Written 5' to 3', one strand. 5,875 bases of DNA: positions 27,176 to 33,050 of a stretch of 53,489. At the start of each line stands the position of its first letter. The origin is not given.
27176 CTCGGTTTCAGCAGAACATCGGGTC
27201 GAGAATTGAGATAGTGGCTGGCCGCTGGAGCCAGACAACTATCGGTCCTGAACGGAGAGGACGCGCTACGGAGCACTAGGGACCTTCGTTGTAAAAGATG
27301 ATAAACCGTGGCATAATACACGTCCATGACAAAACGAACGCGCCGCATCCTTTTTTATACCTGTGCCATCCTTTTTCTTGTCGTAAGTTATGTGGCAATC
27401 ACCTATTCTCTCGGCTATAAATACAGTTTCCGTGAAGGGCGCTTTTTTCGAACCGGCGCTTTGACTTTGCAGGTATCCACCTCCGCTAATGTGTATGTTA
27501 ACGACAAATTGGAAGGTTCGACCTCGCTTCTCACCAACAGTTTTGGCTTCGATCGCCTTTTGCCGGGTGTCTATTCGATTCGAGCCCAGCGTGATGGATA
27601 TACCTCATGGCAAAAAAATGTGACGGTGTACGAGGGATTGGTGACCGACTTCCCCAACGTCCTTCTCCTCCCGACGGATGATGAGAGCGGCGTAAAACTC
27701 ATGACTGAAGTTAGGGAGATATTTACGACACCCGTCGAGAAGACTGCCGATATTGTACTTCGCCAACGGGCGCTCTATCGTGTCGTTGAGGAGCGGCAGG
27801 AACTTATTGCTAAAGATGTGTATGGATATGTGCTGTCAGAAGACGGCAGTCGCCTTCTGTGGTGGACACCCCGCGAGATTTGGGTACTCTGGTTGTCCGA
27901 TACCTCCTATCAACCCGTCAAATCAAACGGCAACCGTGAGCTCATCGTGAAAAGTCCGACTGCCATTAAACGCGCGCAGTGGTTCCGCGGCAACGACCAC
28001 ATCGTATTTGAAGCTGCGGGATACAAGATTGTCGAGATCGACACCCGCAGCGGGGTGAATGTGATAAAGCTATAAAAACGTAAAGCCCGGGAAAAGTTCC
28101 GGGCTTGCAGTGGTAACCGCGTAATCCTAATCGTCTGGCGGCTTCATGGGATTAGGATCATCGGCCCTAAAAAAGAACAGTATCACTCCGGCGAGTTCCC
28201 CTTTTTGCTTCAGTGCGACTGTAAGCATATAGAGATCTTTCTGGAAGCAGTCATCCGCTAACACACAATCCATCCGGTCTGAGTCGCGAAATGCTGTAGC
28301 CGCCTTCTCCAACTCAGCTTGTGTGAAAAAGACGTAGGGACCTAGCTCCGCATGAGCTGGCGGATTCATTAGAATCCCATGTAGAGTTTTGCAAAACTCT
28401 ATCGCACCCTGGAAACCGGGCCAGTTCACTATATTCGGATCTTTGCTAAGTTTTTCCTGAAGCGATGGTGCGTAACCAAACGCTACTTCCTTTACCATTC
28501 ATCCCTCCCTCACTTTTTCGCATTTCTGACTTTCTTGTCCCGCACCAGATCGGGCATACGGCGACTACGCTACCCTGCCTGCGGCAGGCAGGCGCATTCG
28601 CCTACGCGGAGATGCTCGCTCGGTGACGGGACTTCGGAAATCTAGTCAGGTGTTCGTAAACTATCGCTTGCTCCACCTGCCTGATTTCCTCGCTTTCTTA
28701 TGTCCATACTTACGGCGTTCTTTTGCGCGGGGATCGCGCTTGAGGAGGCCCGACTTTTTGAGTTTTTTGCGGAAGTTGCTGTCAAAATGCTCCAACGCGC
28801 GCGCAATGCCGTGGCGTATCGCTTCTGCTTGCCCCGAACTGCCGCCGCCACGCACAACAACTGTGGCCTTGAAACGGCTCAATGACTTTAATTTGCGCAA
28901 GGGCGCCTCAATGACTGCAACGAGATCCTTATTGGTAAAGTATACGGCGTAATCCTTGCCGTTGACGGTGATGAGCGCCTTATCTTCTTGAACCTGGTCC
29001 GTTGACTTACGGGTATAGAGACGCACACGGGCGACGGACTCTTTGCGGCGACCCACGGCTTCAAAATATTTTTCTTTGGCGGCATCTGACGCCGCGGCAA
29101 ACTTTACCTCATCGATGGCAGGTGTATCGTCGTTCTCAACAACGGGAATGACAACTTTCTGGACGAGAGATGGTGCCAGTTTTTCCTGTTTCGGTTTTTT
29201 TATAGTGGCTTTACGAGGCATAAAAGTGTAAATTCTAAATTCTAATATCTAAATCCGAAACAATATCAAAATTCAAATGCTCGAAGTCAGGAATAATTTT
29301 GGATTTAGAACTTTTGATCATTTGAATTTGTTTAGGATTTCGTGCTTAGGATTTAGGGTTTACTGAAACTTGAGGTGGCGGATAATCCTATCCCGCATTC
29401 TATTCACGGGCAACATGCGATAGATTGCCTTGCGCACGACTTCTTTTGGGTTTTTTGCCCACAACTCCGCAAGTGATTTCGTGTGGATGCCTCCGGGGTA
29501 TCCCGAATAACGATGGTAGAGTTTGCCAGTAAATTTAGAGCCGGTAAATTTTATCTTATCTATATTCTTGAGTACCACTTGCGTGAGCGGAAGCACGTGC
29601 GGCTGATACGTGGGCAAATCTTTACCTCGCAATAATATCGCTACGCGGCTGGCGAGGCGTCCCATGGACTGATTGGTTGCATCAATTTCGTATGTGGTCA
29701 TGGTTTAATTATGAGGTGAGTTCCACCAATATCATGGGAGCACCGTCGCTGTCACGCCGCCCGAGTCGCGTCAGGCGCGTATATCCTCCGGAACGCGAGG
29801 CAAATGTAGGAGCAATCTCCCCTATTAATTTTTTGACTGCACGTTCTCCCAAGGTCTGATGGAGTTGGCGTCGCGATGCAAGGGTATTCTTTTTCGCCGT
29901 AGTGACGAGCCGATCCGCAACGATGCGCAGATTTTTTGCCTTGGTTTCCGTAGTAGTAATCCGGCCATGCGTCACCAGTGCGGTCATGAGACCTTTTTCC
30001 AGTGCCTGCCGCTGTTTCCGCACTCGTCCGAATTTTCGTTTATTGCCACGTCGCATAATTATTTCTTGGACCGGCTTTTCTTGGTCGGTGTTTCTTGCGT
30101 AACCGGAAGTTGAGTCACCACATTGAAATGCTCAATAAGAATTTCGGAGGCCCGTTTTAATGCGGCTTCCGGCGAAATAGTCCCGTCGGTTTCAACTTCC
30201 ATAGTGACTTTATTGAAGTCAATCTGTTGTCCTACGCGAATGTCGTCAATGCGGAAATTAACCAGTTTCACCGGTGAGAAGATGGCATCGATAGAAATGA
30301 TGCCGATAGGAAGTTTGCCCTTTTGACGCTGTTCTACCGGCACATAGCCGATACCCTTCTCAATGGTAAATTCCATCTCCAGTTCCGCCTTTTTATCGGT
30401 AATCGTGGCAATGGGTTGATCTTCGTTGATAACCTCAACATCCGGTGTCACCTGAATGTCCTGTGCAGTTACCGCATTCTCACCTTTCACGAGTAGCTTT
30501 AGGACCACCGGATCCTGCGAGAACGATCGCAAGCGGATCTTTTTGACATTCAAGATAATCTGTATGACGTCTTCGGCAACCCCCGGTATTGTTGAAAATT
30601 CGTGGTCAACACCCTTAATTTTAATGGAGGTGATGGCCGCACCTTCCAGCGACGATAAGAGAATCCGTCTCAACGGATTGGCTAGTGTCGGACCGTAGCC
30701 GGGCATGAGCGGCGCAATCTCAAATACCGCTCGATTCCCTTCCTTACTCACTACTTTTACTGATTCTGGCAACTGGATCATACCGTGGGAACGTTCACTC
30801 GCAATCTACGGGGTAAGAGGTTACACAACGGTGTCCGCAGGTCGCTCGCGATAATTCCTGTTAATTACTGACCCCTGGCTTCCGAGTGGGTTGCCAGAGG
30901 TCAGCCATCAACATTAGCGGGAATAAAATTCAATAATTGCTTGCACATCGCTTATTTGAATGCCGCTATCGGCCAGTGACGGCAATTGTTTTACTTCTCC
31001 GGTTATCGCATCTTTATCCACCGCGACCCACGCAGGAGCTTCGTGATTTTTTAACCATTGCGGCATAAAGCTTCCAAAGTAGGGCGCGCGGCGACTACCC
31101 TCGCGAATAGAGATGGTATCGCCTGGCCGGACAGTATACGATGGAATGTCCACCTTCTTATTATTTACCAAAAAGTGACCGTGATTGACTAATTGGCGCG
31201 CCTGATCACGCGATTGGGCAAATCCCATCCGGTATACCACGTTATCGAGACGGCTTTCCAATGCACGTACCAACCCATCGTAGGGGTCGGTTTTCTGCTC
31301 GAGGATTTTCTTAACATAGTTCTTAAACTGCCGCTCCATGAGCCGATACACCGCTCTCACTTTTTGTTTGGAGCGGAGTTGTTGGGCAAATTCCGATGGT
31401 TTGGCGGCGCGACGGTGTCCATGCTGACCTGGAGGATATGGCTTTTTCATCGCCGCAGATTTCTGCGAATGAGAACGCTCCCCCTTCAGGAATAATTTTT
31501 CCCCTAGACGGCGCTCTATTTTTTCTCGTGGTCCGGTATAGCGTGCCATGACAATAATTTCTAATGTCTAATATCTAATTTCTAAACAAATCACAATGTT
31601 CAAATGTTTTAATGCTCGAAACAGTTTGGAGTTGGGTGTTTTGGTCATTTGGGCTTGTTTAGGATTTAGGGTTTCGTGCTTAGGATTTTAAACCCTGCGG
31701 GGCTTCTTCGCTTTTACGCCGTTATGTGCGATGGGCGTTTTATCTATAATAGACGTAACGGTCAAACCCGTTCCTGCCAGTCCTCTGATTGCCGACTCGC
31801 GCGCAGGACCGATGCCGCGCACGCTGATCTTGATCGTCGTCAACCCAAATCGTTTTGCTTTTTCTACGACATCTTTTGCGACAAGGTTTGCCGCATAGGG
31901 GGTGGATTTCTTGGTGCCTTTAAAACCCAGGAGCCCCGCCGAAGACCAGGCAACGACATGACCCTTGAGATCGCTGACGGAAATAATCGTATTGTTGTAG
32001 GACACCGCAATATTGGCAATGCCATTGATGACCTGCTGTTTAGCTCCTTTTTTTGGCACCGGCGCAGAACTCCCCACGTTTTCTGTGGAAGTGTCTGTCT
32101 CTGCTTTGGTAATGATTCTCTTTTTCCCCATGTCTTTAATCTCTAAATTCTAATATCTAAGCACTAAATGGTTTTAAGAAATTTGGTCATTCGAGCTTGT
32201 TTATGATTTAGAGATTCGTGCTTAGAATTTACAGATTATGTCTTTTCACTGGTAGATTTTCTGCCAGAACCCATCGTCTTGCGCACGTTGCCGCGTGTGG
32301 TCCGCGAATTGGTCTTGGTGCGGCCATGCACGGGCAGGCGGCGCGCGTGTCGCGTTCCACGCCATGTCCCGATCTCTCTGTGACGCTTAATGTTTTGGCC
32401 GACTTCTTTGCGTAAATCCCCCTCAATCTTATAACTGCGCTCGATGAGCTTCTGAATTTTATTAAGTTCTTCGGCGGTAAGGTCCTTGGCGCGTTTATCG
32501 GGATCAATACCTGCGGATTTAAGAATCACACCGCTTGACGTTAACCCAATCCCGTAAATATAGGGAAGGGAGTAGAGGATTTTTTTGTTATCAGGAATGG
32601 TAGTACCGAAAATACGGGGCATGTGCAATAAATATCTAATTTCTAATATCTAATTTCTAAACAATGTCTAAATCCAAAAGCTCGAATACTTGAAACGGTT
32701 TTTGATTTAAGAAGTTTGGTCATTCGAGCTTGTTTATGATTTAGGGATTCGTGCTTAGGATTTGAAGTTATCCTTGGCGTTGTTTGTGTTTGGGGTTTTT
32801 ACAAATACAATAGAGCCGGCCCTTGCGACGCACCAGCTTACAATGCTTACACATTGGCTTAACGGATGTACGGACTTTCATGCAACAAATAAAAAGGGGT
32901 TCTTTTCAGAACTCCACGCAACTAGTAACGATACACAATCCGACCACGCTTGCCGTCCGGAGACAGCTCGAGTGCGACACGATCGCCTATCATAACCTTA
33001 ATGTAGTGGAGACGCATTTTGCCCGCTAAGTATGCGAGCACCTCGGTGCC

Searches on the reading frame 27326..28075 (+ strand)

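Call 64: search_protein_families(library=pfam, proteins=[window:27326-28075:+], max_evalue=0.01)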
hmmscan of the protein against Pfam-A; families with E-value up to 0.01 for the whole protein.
window:27326-28075:+ (249 aa): 2 families
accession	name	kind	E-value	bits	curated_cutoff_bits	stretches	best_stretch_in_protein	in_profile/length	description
PF13620.12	CarboxypepD_reg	-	0.00021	22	32.3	1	54-108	17-76/82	Carboxypeptidase regulatory-like domain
PF08308.17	PEGA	-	0.00099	19.4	20.8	1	54-108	13-62/71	PEGA domain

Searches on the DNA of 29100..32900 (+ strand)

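Call 24: search_rna_families(source=window, start=29100, end=32900, threshold=evalue, max_evalue=10)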
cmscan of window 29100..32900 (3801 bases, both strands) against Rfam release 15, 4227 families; matches with E-value up to 10: 4.
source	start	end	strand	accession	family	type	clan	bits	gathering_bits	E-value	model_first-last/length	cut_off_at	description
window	32037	32109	-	RF03081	DUF805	Cis-reg;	CL00115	18.9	51.1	4.8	1-68/68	no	DUF805 RNA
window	32590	32715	-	RF00140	Alpha_RBS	Cis-reg;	-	18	38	0.52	1-110/110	no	Alpha operon ribosome binding site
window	31021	31062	-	RF02476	GlsR7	Gene; snRNA; snoRNA; CD-box;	-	17.7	75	1.6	1-59/59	no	Small nucleolar RNA GlsR7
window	32143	32203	-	RF01634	ceN44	Gene; snRNA; snoRNA; CD-box;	-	17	70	7.7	1-74/74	no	Caenorhabditis snoRNA ceN44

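Call 53: search_dna_similar(query=window:29222-29362:+, collection=plasmids, mode=distant, max_evalue=0.01, max_rows=15)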
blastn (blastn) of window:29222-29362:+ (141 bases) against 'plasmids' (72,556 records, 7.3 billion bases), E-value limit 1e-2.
Records with a match: 1; places in all: 1; records where one place covers at least 80% of the query: 0.
Best place of each record, by identity: 80-90% 1.
By first word of the organism name: Phocaeicola 1.
By predicted mobility (MOB-suite, as given by PLSDB): non-mobilizable 1.
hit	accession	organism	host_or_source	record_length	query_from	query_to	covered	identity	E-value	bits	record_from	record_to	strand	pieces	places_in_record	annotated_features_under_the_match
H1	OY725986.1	Phocaeicola massiliensis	-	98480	10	51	30%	85.7%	9e-3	46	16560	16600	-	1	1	record has no annotation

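Call 54: search_dna_similar(query=window:29222-29362:+, collection=phages, mode=distant, max_evalue=0.01, max_rows=15)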
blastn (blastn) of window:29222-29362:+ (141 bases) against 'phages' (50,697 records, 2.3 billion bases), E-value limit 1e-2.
No match.

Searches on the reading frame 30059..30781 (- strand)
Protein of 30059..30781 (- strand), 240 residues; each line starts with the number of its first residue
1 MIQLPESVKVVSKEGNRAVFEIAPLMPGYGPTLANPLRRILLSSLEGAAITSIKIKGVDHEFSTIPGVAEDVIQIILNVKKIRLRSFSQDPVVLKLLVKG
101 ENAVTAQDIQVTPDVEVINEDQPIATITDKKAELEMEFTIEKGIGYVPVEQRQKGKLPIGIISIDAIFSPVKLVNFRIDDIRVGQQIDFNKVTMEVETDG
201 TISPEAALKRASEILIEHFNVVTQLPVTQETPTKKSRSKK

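Call 64: search_protein_families(library=pfam, proteins=[window:30059-30781:-], max_evalue=0.01)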
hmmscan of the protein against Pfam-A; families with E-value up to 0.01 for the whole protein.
window:30059-30781:- (240 aa): 4 families
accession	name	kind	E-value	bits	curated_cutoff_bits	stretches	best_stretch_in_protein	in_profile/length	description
PF01000.31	RNA_pol_A_bac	-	7.9e-35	120.1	33.9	1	53-169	1-119/119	RNA polymerase Rpb3/RpoA insert domain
PF01193.29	RNA_pol_L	-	1.6e-21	76.2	24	1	24-219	2-74/74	RNA polymerase Rpb3/Rpb11 dimerisation domain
PF13656.11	RNA_pol_L_2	-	0.00023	21.2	27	0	190-222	40-72/75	RNA polymerase Rpb3/Rpb11 dimerisation domain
PF00571.33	CBS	-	0.0012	19.6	24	0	108-168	3-52/57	CBS domain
